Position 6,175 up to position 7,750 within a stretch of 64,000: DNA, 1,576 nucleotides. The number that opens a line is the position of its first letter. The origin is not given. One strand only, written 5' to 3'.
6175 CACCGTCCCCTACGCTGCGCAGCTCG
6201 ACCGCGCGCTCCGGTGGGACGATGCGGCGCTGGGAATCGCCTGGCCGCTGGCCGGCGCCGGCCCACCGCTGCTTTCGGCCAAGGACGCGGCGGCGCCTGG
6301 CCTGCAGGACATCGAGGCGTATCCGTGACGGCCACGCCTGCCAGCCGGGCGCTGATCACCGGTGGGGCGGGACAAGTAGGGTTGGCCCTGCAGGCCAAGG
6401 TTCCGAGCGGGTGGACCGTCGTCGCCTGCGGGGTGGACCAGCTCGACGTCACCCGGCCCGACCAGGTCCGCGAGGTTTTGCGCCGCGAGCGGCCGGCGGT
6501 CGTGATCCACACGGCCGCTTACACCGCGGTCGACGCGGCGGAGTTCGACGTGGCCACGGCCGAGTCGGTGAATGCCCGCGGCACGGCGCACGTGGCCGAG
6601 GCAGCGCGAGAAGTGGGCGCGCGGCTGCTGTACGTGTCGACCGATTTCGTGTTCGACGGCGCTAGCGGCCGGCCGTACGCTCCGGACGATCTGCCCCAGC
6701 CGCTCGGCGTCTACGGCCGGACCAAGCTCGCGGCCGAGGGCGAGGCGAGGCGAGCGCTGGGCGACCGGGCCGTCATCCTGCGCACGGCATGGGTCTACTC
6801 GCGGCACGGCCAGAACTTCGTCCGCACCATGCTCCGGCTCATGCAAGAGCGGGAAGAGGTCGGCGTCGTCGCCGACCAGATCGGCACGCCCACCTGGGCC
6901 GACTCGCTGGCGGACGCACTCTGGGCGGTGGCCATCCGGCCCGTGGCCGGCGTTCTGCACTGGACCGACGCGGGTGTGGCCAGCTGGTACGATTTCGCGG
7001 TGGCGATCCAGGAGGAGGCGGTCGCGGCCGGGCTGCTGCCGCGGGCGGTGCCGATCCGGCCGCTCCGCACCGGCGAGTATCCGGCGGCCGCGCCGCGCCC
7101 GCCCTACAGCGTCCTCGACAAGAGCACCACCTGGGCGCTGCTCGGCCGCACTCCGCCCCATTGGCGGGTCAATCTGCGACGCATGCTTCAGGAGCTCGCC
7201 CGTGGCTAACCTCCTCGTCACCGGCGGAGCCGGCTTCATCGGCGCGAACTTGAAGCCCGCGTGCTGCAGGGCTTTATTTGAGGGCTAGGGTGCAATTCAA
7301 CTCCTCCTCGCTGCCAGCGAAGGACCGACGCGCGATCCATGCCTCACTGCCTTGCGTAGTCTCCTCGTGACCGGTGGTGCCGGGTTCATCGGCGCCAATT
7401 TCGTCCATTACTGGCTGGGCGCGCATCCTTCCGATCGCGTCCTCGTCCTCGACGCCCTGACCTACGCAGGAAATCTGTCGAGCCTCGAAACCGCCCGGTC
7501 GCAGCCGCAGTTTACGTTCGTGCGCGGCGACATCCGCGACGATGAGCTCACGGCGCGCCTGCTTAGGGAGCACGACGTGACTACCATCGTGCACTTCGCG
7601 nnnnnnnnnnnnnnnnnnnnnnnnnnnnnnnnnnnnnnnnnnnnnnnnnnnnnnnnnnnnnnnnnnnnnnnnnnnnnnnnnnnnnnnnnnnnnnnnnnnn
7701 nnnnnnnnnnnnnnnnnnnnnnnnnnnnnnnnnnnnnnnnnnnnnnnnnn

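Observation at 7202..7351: Orphan 16-codon rmlB start fused to rmlD marks a cassette-replacement junction in the polysaccharide locus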

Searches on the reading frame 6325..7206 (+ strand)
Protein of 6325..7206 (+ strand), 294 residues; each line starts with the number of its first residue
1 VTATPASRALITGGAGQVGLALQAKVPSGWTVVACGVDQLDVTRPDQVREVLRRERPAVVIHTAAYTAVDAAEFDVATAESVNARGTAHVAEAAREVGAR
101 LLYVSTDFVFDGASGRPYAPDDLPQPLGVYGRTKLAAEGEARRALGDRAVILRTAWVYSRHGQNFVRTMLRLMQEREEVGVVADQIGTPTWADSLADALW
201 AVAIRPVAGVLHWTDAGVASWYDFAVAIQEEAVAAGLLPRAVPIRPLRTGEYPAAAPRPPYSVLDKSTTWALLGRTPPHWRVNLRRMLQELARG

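Call 6: find_encoding_contigs(protein=window:6325-7206:+, flank=10000, max_places=10)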
Protein seq(294 aa) (294 aa): 1 contig read that carries it; 1 place shown.
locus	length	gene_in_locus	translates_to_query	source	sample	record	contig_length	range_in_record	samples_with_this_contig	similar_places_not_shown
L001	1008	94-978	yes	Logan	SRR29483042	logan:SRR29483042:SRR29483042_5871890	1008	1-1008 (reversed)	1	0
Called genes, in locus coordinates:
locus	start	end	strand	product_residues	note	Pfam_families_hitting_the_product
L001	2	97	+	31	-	?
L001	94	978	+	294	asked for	PF01370:Epimerase, PF04321:RmlD_sub_bind, PF01073:3Beta_HSD (weak), PF02719:Polysacc_synt_2, PF16363:GDP_Man_Dehyd, PF07993:NAD_binding_4 (weak)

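Call 9: find_related_loci(query=window:6325-7206:+, collection=genome_contigs, flank=10000)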
Query seq(294 aa) (294 aa) in genome_contigs; peptide patterns used: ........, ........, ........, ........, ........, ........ (x = any residue, [..] = any of these).
600 stretches matched a pattern (row limit reached: there are more); 541 encode a relative of the query (tblastn E <= 1e-3); the best 80 are kept; 80 distinct loci.
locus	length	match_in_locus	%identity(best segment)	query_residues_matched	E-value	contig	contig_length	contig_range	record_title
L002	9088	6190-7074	71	1-294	1e-127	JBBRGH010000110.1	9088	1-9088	MAG: Gemmatimonadales bacterium isolate Co_metawrap_2612 Cmw_2612_k141_24294113_length_9088_cov_7.0000, whole genome sho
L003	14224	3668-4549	67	1-293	4e-120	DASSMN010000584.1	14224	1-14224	MAG TPA_asm: Gemmatimonadales bacterium isolate SMAG_U1199 k141_236570, whole genome shotgun sequence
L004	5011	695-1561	62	7-294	9e-112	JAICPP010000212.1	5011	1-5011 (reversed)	MAG: Gemmatimonadales bacterium isolate TY_FP_2_bin.28 k141_4631429_length_5011_cov_8.8078, whole genome shotgun sequenc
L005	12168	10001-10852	61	8-291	6e-106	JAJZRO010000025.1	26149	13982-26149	MAG: Deltaproteobacteria bacterium isolate SKS1.bin94 NODE_3254_length_26149_cov_47.567597, whole genome shotgun sequenc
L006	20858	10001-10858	56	8-292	4e-103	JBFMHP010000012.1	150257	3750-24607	MAG: Pseudomonadota bacterium isolate MAG326 MAG326_12, whole genome shotgun sequence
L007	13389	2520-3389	61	6-294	3e-102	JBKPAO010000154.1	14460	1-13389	MAG: Gemmatimonadota bacterium isolate GB_HAYS_MAG_00001 GB_HAYS_000000571569, whole genome shotgun sequence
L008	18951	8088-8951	55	6-292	2e-99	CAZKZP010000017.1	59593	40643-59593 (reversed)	MAG TPA_asm: uncultured Chromatiales bacterium isolate SRP124282_co10_80 genome assembly, contig: NODE_27_length_59593_c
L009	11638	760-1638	65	3-292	7e-98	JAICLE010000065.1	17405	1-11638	MAG: Gemmatimonadales bacterium isolate GZL_HY_2_bin.118 k141_4509969_length_17405_cov_43.1422, whole genome shotgun seq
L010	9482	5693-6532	57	8-291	2e-97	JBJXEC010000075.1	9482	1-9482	MAG: Sphingomonas sp. isolate P.bin.220 k127_37456, whole genome shotgun sequence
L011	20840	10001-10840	58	8-291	9e-97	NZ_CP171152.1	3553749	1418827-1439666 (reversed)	Novosphingobium sp. BL-52-GroH chromosome 1, complete sequence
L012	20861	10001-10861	57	8-293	5e-97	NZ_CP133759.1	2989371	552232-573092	Thermithiobacillus tepidarius DSM 3134 chromosome, complete genome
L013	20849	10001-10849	56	8-290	3e-96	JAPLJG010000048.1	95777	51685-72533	MAG: Deltaproteobacteria bacterium isolate LacPavin_0419_WC90_MAG_56_10 LacPavin_0419_WC90_scaffold_68976, whole genome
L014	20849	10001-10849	57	8-290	7e-96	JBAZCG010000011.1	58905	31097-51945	MAG: Desulfurivibrionaceae bacterium isolate SO_2017_GW1_131 NODE_2804_length_58905_cov_1.217598_OW334_2017, whole genom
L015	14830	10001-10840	57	8-291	9e-96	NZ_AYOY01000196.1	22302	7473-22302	Sphingobium sp. C100 contig78, whole genome shotgun sequence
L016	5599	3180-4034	56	8-291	1e-95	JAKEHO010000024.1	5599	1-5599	MAG: Gammaproteobacteria bacterium isolate PMV_7.24 PMV_7.24.k101_129609, whole genome shotgun sequence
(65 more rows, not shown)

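Call 14: find_related_loci(query=window:6325-7206:+, collection=metagenome_contigs, flank=10000)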
Query seq(294 aa) (294 aa) in metagenome_contigs; peptide patterns used: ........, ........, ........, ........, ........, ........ (x = any residue, [..] = any of these).
600 stretches matched a pattern (row limit reached: there are more); 552 encode a relative of the query (tblastn E <= 1e-3); the best 80 are kept; 80 distinct loci.
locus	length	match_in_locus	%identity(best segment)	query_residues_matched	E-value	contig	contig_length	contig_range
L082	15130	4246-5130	62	1-294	2e-117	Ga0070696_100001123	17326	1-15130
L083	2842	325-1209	64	1-294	2e-119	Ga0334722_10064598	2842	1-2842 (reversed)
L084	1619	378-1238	60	9-294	3e-113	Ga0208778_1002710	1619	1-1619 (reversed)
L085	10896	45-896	55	7-291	5e-103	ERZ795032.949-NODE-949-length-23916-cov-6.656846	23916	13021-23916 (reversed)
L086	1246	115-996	65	1-293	9e-111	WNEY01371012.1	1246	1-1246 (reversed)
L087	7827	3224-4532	59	2-291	2e-99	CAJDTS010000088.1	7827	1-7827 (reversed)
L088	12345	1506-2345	58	8-291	3e-99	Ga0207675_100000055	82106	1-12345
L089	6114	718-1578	52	7-294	3e-99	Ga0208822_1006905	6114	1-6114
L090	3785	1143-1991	55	8-294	3e-98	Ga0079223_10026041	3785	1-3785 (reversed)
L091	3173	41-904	61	6-293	1e-98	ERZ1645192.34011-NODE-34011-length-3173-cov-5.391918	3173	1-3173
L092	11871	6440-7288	54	8-291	8e-96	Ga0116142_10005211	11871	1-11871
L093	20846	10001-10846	59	8-293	1e-95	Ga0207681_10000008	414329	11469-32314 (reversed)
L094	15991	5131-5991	55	8-293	4e-95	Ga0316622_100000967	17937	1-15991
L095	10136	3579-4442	56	8-294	3e-95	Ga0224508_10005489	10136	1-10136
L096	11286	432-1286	56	8-291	2e-94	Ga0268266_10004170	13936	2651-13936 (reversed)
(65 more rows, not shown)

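Call 24: find_homologous_proteins(query=window:6325-7206:+, max_evalue=1e-90)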
Query seq(294 aa) (294 aa): 1379 proteins with E <= 1e-90 among 8000 candidates; the best 120 are listed.
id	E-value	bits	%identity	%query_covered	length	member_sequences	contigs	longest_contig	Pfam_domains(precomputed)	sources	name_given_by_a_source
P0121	3.0e-188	642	100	100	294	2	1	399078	PF04321.24,PF16363.12,PF02719.22,PF01073.26,PF07993.19,PF01370.28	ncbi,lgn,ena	-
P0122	3.0e-173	593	93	100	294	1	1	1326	PF04321.24,PF16363.12,PF02719.22,PF01073.26,PF07993.19,PF01370.28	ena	-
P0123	3.1e-160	550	86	100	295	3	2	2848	PF04321.24,PF16363.12,PF02719.22,PF01073.26,PF07993.19,PF01370.28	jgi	jgi:dTDP-4-dehydrorhamnose reductase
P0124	3.2e-152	524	81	100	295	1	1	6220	PF04321.24,PF16363.12,PF02719.22,PF01073.26,PF01370.28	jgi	jgi:dTDP-4-dehydrorhamnose reductase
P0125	8.0e-141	486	89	88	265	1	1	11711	PF04321.24,PF16363.12,PF02719.22,PF01073.26,PF07993.19,PF01370.28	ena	-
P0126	4.4e-140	484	76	99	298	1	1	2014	PF04321.24,PF16363.12,PF02719.22,PF07993.19,PF01370.28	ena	-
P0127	2.2e-139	482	77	98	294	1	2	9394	PF04321.24,PF16363.12,PF02719.22,PF07993.19,PF01370.28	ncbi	-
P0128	5.3e-139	480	76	99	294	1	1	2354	PF04321.24,PF16363.12,PF02719.22,PF01073.26,PF07993.19,PF01370.28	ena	-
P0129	4.1e-137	474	76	99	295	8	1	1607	PF04321.24,PF16363.12,PF02719.22,PF07993.19,PF01370.28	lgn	-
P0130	1.0e-136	473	76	100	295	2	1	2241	PF04321.24,PF16363.12,PF02719.22,PF01073.26,PF01370.28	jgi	jgi:dTDP-4-dehydrorhamnose reductase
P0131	1.8e-136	472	75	98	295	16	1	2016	PF04321.24,PF16363.12,PF02719.22,PF01073.26,PF07993.19,PF01370.28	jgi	jgi:dTDP-4-dehydrorhamnose reductase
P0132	7.3e-136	470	74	99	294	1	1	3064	PF04321.24,PF16363.12,PF02719.22,PF01073.26,PF07993.19,PF01370.28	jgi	jgi:dTDP-4-dehydrorhamnose reductase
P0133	1.4e-134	466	75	100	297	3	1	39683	PF04321.24,PF16363.12,PF02719.22,PF01073.26,PF07993.19,PF01370.28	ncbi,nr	ncbi:MAG: dTDP-4-dehydrorhamnose reductase [Gemmatimonadota bacterium]|nr:dTDP-4-dehydrorhamnose red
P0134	2.0e-134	465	74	100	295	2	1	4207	PF04321.24,PF16363.12,PF02719.22,PF01073.26,PF07993.19,PF01370.28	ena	-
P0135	5.6e-134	464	75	98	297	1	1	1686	PF04321.24,PF16363.12,PF02719.22,PF01370.28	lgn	-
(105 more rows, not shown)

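Call 26: find_encoding_contigs(protein=P0125, flank=10000, max_places=4)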
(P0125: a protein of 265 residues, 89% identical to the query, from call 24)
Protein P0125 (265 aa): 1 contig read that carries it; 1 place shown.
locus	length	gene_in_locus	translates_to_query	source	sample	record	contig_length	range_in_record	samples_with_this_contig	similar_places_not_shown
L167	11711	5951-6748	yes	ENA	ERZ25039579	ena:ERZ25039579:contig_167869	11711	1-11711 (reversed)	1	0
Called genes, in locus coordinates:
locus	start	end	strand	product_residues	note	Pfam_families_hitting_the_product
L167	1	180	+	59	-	?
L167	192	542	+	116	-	PF03168:LEA_2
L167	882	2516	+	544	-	PF01926:MMR_HSR1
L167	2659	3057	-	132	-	-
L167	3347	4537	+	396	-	PF01408:GFO_IDH_MocA, PF03447:NAD_binding_3, PF02894:GFO_IDH_MocA_C, PF22725:GFO_IDH_MocA_C3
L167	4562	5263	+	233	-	PF00483:NTP_transferase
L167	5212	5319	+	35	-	-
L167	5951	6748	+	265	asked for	PF01073:3Beta_HSD (weak), PF01370:Epimerase, PF02719:Polysacc_synt_2, PF04321:RmlD_sub_bind, PF16363:GDP_Man_Dehyd, PF07993:NAD_binding_4 (weak)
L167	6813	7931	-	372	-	-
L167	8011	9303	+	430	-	PF03023:MurJ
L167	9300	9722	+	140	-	PF13489:Methyltransf_23 (weak)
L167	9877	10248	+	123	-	-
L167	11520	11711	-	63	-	?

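Call 27: find_encoding_contigs(protein=P0124, flank=10000, max_places=4)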
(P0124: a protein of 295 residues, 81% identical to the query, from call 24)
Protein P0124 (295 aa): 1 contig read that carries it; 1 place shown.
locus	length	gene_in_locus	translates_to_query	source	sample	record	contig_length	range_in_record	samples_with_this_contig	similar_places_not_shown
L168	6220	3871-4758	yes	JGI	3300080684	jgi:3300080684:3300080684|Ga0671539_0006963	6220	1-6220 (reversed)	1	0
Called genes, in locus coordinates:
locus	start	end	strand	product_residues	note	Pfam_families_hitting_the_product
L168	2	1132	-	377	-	?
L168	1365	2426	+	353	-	PF01408:GFO_IDH_MocA, PF03447:NAD_binding_3, PF02894:GFO_IDH_MocA_C, PF22725:GFO_IDH_MocA_C3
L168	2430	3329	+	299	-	PF00483:NTP_transferase, PF12804:NTP_transf_3 (weak)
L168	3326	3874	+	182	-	PF00908:dTDP_sugar_isom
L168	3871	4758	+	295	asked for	PF01370:Epimerase, PF04321:RmlD_sub_bind, PF01073:3Beta_HSD (weak), PF02719:Polysacc_synt_2, PF16363:GDP_Man_Dehyd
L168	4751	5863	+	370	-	PF01073:3Beta_HSD, PF01370:Epimerase, PF02719:Polysacc_synt_2, PF04321:RmlD_sub_bind, PF07993:NAD_binding_4, PF16363:GDP_Man_Dehyd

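Call 32: find_encoding_contigs(protein=P0122, flank=10000, max_places=4)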
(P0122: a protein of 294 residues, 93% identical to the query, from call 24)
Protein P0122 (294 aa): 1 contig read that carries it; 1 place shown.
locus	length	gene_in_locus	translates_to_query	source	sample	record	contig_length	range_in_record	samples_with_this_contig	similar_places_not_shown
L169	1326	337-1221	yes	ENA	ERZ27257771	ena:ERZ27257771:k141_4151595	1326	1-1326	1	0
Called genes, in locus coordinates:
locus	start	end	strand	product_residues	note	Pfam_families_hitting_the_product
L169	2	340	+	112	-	?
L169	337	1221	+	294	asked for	PF01370:Epimerase, PF04321:RmlD_sub_bind, PF01073:3Beta_HSD (weak), PF02719:Polysacc_synt_2, PF16363:GDP_Man_Dehyd, PF07993:NAD_binding_4 (weak)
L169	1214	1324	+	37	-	?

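Call 33: find_encoding_contigs(protein=P0123, flank=10000, max_places=4)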
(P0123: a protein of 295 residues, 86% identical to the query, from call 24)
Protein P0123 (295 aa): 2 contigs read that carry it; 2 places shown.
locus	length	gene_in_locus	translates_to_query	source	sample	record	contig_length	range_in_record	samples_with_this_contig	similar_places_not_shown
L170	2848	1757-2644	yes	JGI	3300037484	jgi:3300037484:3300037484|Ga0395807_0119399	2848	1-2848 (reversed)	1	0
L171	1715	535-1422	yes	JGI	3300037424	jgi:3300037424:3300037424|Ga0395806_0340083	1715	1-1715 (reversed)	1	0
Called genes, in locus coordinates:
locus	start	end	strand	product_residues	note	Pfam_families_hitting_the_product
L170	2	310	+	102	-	?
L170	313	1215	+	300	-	PF00483:NTP_transferase, PF12804:NTP_transf_3 (weak)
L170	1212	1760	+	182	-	PF00908:dTDP_sugar_isom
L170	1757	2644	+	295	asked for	PF01370:Epimerase, PF04321:RmlD_sub_bind, PF01073:3Beta_HSD (weak), PF02719:Polysacc_synt_2, PF16363:GDP_Man_Dehyd, PF07993:NAD_binding_4 (weak)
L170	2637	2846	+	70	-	?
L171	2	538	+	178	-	?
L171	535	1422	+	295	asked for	PF01370:Epimerase, PF04321:RmlD_sub_bind, PF01073:3Beta_HSD (weak), PF02719:Polysacc_synt_2, PF16363:GDP_Man_Dehyd, PF07993:NAD_binding_4 (weak)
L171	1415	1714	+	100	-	?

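Call 60: list_cluster_members(proteins=[P0121, P0001, P0122])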
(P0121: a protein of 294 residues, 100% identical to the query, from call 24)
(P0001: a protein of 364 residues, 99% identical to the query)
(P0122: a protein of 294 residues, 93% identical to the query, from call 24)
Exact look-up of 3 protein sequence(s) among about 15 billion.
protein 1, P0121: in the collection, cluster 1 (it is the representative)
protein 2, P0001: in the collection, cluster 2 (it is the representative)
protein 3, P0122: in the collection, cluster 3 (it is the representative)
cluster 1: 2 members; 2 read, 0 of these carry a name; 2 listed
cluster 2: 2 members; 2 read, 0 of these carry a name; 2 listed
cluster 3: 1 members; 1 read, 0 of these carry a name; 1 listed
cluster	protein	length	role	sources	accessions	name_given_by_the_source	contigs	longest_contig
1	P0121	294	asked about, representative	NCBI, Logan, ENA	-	-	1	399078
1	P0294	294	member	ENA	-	-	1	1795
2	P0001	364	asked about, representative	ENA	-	-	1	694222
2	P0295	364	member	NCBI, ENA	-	-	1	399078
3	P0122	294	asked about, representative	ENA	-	-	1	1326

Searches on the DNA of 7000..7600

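Call 36: search_rna_families(source=window, start=7000, end=7600, threshold=evalue, max_evalue=1)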
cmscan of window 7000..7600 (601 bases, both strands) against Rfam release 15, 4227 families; matches with E-value up to 1: 0.
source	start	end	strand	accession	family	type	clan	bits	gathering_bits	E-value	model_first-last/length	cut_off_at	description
